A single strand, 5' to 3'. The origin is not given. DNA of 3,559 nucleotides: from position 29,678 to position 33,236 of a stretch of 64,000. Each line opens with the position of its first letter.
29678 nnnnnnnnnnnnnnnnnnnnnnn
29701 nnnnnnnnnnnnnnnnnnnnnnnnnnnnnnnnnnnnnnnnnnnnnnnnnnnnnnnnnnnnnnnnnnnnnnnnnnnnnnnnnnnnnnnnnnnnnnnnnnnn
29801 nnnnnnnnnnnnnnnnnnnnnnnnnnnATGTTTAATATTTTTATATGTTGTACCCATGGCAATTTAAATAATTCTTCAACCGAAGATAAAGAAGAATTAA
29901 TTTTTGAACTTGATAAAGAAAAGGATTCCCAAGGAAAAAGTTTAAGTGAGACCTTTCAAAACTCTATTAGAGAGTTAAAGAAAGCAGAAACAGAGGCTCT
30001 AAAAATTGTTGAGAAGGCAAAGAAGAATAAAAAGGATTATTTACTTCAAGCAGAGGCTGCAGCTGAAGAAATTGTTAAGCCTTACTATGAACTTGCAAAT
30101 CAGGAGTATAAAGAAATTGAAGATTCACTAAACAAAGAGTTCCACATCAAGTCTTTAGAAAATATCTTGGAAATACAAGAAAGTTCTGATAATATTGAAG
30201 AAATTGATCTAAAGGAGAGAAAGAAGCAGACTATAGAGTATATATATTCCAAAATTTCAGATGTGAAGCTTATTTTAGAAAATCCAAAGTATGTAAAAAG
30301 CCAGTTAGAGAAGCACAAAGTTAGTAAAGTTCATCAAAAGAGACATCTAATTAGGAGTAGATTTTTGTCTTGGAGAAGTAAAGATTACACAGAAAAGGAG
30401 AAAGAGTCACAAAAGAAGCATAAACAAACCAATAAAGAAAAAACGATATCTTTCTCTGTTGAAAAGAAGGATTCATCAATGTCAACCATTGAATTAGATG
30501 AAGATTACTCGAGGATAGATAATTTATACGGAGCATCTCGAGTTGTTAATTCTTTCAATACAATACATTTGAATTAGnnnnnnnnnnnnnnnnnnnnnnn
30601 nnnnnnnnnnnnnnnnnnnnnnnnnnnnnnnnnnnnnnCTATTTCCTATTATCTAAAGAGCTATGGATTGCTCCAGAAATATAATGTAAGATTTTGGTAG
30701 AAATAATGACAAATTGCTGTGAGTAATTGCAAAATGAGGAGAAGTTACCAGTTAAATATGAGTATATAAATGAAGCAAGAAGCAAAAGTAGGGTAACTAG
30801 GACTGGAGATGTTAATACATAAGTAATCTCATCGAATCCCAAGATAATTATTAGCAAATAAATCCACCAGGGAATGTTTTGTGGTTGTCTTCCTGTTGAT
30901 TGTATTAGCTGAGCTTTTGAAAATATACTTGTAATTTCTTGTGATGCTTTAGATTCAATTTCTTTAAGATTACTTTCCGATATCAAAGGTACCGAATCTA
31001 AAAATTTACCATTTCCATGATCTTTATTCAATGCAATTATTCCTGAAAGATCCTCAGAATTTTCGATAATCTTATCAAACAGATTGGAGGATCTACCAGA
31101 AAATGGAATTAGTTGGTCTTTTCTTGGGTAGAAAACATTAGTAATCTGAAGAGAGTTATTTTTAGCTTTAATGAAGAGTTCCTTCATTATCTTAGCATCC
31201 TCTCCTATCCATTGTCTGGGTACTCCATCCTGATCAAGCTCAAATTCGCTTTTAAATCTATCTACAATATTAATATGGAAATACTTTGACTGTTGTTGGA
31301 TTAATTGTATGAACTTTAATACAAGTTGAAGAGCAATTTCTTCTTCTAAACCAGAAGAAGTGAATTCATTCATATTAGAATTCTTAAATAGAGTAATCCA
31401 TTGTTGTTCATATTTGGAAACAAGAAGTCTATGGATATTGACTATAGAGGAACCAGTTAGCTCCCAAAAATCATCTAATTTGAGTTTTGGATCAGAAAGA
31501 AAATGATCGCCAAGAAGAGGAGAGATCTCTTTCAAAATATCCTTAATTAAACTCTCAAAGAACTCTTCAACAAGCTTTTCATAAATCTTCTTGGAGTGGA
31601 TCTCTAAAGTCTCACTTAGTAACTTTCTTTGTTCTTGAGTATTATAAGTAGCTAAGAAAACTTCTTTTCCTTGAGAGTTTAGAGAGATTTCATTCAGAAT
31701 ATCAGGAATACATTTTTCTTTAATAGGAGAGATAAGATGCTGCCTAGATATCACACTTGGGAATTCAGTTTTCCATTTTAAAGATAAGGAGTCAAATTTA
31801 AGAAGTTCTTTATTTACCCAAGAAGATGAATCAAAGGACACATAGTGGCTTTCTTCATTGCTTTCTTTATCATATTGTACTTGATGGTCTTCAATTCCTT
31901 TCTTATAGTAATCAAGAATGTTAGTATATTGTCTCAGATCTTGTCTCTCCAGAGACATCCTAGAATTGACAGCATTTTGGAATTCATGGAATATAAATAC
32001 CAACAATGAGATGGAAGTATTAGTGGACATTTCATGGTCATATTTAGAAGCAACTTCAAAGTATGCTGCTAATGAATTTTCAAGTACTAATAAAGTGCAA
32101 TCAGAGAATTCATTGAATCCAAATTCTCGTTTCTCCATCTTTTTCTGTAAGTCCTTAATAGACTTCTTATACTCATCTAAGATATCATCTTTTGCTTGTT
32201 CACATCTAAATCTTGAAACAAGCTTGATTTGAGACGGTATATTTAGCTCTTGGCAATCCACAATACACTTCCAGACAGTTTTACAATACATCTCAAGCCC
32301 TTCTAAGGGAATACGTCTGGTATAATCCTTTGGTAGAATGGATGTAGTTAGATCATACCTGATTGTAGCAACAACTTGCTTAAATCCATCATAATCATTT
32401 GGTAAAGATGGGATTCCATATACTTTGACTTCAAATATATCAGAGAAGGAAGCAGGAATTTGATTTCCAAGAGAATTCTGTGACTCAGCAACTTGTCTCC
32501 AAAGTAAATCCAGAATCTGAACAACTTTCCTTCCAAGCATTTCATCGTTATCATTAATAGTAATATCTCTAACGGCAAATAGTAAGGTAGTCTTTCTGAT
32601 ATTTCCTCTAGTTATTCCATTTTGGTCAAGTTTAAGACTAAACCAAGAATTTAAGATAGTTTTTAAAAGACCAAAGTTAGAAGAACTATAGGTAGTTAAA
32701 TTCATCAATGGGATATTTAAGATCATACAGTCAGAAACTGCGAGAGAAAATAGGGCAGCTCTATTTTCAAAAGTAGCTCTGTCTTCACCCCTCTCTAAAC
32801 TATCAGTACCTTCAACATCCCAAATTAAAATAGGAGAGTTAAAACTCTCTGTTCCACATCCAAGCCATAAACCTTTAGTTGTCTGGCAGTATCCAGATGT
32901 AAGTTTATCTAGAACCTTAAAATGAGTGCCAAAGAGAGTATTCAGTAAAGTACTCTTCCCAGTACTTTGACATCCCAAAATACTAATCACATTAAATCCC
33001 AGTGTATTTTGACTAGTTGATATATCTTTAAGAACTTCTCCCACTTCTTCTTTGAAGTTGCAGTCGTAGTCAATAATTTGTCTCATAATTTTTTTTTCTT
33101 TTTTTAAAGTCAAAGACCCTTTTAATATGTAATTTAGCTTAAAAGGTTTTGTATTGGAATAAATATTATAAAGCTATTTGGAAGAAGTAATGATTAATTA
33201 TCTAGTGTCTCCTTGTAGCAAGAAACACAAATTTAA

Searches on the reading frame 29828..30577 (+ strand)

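Call 7: search_protein_families(library=pfam, proteins=[window:29828-30577:+])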
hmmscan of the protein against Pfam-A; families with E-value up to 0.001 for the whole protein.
window:29828-30577:+ (249 aa): 1 family
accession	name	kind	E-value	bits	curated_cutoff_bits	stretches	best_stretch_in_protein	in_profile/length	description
PF03179.20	V-ATPase_G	-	2e-05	25.5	28.6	1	44-142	3-100/105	Vacuolar (H+)-ATPase G subunit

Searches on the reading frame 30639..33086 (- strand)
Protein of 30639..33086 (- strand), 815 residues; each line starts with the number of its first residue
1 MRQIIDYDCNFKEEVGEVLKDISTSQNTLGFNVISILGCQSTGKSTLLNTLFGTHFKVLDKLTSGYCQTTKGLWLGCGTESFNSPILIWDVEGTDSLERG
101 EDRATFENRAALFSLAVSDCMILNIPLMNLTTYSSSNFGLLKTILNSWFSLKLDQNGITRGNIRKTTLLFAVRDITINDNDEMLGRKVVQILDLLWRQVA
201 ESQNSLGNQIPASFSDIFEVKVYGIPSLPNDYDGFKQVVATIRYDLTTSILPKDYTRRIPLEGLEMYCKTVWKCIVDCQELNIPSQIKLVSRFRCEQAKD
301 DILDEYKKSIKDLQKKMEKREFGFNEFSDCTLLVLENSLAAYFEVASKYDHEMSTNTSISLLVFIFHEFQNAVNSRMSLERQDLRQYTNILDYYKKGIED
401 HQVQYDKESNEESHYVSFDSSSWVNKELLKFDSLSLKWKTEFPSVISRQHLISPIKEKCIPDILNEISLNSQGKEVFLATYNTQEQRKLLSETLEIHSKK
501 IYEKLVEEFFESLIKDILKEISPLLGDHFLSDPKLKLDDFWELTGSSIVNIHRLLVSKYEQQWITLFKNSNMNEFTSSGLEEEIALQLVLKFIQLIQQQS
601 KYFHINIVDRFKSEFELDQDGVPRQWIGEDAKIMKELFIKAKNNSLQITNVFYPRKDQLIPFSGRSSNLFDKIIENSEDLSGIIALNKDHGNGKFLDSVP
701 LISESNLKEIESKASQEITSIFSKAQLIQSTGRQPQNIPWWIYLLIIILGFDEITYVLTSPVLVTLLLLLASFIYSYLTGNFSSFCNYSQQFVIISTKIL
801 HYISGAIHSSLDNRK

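Call 8: search_protein_families(library=pfam, proteins=[window:30639-33086:-])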
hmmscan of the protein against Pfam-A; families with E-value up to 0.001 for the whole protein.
window:30639-33086:- (815 aa): 5 families
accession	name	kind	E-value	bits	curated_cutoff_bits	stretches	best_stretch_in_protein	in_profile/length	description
PF05879.18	RHD3_GTPase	-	2.1e-52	178.4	42.4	1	37-284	1-245/245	Root hair defective 3 GTP-binding protein (RHD3) GTPase domain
PF20428.3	Sey1_3HB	-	3.9e-17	62.7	24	1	455-778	81-401/419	Sey1 three-helix bundle domain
PF25683.1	URGCP_GTPase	-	3.8e-12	46.1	55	1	15-203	172-355/396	URGCP-like GTPase domain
PF02263.25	GBP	-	9.1e-06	25.5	21.1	1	17-117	9-103/264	Guanylate-binding protein, N-terminal domain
PF01926.29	MMR_HSR1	-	0.00017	22.1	21.9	1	34-106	2-71/113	50S ribosome-binding GTPase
